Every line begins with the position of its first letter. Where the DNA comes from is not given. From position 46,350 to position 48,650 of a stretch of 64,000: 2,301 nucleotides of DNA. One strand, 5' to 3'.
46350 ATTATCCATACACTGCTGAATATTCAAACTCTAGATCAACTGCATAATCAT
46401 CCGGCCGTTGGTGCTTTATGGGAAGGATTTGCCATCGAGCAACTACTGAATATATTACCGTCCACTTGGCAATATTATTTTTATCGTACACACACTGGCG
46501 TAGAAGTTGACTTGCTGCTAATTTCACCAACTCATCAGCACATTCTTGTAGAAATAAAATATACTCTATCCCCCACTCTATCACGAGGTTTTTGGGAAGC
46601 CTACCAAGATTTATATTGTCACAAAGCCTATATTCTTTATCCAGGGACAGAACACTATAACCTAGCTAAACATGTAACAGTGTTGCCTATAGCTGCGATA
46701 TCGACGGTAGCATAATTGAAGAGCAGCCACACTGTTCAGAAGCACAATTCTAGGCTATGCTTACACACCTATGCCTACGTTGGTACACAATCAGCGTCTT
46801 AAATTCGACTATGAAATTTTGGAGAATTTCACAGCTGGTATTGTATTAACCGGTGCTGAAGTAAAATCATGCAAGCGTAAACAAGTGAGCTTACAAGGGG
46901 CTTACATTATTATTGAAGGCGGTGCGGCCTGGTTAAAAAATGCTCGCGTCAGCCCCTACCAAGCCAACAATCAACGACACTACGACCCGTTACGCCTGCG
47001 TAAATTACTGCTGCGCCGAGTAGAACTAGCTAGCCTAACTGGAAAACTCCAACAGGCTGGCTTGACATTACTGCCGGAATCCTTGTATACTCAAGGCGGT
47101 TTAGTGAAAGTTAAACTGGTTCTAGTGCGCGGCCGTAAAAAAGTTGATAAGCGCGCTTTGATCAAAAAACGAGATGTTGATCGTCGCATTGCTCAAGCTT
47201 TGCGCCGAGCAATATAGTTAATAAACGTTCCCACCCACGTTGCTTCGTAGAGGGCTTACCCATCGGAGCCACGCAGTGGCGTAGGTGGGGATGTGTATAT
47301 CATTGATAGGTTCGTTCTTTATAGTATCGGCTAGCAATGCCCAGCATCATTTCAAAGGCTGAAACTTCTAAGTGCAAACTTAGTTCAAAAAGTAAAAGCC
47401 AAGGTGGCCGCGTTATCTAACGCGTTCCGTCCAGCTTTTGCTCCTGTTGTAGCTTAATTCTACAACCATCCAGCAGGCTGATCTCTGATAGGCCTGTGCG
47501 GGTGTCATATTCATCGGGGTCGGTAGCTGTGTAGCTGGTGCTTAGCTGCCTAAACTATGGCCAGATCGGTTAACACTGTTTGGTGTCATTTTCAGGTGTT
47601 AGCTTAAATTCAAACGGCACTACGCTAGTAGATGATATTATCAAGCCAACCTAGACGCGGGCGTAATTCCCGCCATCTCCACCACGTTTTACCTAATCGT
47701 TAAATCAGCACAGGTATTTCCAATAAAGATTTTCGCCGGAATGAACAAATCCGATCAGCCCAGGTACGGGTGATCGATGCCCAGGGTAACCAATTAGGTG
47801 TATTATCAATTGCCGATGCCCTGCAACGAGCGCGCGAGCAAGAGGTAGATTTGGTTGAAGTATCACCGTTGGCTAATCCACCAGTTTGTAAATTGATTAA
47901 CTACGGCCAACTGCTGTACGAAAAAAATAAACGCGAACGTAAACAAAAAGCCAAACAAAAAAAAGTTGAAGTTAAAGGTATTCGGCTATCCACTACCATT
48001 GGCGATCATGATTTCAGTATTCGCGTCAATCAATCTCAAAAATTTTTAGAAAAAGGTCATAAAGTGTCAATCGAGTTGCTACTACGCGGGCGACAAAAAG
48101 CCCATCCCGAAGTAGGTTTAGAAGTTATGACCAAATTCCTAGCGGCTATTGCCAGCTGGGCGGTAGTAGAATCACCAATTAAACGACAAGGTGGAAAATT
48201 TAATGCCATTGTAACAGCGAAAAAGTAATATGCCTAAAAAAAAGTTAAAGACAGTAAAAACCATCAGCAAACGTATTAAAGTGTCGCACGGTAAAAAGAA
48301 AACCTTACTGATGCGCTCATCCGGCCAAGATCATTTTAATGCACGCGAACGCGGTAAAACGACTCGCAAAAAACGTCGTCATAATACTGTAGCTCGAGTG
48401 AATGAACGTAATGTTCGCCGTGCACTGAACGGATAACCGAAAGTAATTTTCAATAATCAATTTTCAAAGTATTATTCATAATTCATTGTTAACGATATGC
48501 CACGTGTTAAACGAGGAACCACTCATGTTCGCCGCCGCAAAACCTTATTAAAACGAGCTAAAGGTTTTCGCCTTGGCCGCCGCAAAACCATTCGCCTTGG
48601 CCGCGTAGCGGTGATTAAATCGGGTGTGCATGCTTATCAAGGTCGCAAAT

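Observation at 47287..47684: tmRNA immediately after smpB with an unusually long predicted proteolysis tag ending in -PVVA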

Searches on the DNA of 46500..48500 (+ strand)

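Call 2: search_rna_families(source=window, start=46500, end=48500, threshold=evalue, max_evalue=1, show_alignments=3)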
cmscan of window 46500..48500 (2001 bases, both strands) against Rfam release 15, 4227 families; matches with E-value up to 1: 1.
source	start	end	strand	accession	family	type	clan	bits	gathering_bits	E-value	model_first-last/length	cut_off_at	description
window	47287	47684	+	RF00023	tmRNA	Gene;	CL00001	76.2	47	2.6e-29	1-374/374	no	transfer-messenger RNA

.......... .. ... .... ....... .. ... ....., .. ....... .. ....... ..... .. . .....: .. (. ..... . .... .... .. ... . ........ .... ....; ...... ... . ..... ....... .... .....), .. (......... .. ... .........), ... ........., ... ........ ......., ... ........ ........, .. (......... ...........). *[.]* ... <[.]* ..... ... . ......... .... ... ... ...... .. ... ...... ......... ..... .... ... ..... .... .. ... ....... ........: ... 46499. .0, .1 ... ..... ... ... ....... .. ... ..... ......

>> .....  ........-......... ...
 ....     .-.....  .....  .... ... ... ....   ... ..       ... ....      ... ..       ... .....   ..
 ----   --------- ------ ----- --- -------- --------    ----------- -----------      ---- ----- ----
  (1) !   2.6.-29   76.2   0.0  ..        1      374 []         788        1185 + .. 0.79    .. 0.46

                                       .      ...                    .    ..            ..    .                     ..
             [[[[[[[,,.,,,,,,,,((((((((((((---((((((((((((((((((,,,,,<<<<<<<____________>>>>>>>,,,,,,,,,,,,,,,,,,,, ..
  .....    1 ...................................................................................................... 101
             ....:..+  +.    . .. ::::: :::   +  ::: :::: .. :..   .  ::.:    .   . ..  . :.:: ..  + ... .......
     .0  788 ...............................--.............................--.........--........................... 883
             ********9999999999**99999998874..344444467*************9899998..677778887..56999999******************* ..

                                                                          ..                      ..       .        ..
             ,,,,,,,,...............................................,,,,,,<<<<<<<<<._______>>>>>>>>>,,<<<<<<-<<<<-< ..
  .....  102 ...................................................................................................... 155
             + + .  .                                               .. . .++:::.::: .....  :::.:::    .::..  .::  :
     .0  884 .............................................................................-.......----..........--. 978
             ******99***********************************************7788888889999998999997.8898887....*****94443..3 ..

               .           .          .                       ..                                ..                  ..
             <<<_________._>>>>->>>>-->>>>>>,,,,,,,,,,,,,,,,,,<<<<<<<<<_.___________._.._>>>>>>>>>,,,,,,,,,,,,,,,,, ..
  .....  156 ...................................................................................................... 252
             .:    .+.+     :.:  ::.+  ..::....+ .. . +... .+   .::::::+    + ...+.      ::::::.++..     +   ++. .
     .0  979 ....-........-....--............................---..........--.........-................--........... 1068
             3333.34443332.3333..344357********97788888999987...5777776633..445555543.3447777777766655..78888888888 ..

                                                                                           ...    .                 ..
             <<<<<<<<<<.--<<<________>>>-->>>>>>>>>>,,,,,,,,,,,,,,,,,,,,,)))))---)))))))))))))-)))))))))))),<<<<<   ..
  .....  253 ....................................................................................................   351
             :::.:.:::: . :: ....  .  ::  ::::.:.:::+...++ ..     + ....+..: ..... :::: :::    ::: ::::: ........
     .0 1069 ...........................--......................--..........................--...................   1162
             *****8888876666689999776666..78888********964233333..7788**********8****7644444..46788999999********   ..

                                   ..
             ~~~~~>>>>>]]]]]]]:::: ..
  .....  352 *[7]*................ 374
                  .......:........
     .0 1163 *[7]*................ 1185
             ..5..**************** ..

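Call 9: search_rna_families(sources=[L001, L002, L003, L004, L005, L006, L007, L008, L009, L010, L011, L012, L013, L014, L015, L016, L017, L018, L019, L020], threshold=gathering)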
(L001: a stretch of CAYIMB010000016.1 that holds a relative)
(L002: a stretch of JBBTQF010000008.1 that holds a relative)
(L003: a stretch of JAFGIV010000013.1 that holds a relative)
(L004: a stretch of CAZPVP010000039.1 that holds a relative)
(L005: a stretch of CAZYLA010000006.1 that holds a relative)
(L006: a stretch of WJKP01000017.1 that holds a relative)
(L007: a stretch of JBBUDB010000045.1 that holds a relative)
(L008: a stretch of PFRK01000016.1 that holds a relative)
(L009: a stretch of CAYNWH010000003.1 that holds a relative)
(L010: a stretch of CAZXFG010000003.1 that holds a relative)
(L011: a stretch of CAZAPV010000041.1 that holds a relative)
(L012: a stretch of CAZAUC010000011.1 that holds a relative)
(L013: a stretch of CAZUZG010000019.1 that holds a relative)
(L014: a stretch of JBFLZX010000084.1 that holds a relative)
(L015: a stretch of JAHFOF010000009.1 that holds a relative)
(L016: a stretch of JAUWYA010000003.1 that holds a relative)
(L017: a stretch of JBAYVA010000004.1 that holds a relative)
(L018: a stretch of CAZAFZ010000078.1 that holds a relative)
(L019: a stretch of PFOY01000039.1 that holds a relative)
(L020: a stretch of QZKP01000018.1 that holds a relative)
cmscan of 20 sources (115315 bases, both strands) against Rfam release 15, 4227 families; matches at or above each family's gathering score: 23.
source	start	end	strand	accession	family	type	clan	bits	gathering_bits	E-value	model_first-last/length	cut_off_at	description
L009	3523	3886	+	RF00023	tmRNA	Gene;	CL00001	167.3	47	4.9e-66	1-374/374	no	transfer-messenger RNA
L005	3520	3907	+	RF00023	tmRNA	Gene;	CL00001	145.4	47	8.7e-57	1-374/374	no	transfer-messenger RNA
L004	3534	3901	+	RF00023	tmRNA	Gene;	CL00001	144.2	47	2.8e-56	1-374/374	no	transfer-messenger RNA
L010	3441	3846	+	RF00023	tmRNA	Gene;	CL00001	140.9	47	6.7e-55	1-374/374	no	transfer-messenger RNA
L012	3168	3516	+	RF00023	tmRNA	Gene;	CL00001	140.8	47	7.4e-55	1-374/374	no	transfer-messenger RNA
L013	3535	3920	+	RF00023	tmRNA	Gene;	CL00001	139.6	47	2.5e-54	1-374/374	no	transfer-messenger RNA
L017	3606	4016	+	RF00023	tmRNA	Gene;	CL00001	135.8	47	9.4e-53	1-374/374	no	transfer-messenger RNA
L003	3702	4095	+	RF00023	tmRNA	Gene;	CL00001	135.3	47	1.6e-52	1-374/374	no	transfer-messenger RNA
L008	3541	3943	+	RF00023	tmRNA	Gene;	CL00001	131.5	47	6.7e-51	1-374/374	no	transfer-messenger RNA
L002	1601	1942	+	RF00023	tmRNA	Gene;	CL00001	128.6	47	1e-49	1-374/374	no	transfer-messenger RNA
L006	3499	3850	+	RF00023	tmRNA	Gene;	CL00001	128.5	47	1.2e-49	1-374/374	no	transfer-messenger RNA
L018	3568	3957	+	RF00023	tmRNA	Gene;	CL00001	126.4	47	9.4e-49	1-374/374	no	transfer-messenger RNA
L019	3441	3842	+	RF00023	tmRNA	Gene;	CL00001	119.9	47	4.9e-46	1-374/374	no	transfer-messenger RNA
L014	812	1175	+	RF00023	tmRNA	Gene;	CL00001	116.8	47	1e-44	1-374/374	no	transfer-messenger RNA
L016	3500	3825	+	RF00023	tmRNA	Gene;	CL00001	115.9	47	2.5e-44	1-374/374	no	transfer-messenger RNA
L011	1759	2150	+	RF00023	tmRNA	Gene;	CL00001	112.7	47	5.5e-43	1-374/374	no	transfer-messenger RNA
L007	5037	5400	-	RF00023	tmRNA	Gene;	CL00001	104.8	47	1.2e-39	1-374/374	no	transfer-messenger RNA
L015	3513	3906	+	RF00023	tmRNA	Gene;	CL00001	93.5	47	7.4e-35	1-374/374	no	transfer-messenger RNA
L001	1258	1650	+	RF00023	tmRNA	Gene;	CL00001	91.3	47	6.3e-34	1-374/374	no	transfer-messenger RNA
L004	5983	6056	-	RF00005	tRNA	Gene; tRNA;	CL00001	71.1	29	2.8e-13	1-71/71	no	tRNA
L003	1265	1339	-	RF00005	tRNA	Gene; tRNA;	CL00001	67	29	3.7e-12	1-71/71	no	tRNA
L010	5693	5766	+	RF00005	tRNA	Gene; tRNA;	CL00001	66.8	29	4.2e-12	1-71/71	no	tRNA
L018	4069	4144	+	RF00005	tRNA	Gene; tRNA;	CL00001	38.1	29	0.00035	1-63/71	3'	tRNA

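Call 31: search_rna_families(sources=[L161, L162, L163, L164, L166, L167, L168, L169, L170, L171, L173, L174, L175, L176, L177], threshold=gathering)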
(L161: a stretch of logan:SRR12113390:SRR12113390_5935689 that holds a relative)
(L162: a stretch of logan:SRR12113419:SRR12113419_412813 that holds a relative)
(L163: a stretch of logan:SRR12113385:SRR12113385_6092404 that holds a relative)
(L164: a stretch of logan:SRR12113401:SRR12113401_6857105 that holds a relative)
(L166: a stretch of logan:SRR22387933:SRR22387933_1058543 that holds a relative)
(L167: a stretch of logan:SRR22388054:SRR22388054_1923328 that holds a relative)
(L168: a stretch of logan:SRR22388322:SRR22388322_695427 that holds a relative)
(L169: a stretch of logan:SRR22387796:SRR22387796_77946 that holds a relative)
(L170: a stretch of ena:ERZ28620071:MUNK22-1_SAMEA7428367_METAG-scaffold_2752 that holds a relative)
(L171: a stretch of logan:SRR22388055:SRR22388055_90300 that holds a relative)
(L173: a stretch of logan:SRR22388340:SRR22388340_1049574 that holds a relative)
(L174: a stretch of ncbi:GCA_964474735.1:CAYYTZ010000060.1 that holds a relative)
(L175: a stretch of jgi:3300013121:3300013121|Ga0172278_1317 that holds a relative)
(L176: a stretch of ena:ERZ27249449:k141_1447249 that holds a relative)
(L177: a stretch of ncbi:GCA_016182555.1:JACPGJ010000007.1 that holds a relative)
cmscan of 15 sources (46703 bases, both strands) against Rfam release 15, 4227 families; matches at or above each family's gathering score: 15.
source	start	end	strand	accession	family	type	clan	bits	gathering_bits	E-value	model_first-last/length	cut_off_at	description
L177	2017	2410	+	RF00023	tmRNA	Gene;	CL00001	86.8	47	2e-32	1-374/374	no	transfer-messenger RNA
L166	2010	2407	+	RF00023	tmRNA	Gene;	CL00001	86.5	47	2.6e-32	1-374/374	no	transfer-messenger RNA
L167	889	1286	+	RF00023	tmRNA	Gene;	CL00001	86.5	47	2.6e-32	1-374/374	no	transfer-messenger RNA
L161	1535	1932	+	RF00023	tmRNA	Gene;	CL00001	76.2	47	6e-28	1-374/374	no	transfer-messenger RNA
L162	2017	2414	+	RF00023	tmRNA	Gene;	CL00001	76.2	47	6e-28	1-374/374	no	transfer-messenger RNA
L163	1516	1913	+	RF00023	tmRNA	Gene;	CL00001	76.2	47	6e-28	1-374/374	no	transfer-messenger RNA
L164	931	1328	+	RF00023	tmRNA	Gene;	CL00001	76.2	47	6e-28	1-374/374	no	transfer-messenger RNA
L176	2044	2415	+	RF00023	tmRNA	Gene;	CL00001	74.8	47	2.4e-27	1-374/374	no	transfer-messenger RNA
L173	2046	2445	+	RF00023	tmRNA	Gene;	CL00001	74.4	47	3.5e-27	1-374/374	no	transfer-messenger RNA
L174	2006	2405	+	RF00023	tmRNA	Gene;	CL00001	73.9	47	5.4e-27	1-374/374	no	transfer-messenger RNA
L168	2067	2474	+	RF00023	tmRNA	Gene;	CL00001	72.6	47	2e-26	1-374/374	no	transfer-messenger RNA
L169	1793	2189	+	RF00023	tmRNA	Gene;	CL00001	70.9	47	1.1e-25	1-374/374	no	transfer-messenger RNA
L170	1986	2361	+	RF00023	tmRNA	Gene;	CL00001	64.7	47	4.3e-23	1-374/374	no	transfer-messenger RNA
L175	2028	2428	+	RF00023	tmRNA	Gene;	CL00001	56.2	47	1.7e-19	1-374/374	no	transfer-messenger RNA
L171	2049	2447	+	RF00023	tmRNA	Gene;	CL00001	52.1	47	9.4e-18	1-374/374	no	transfer-messenger RNA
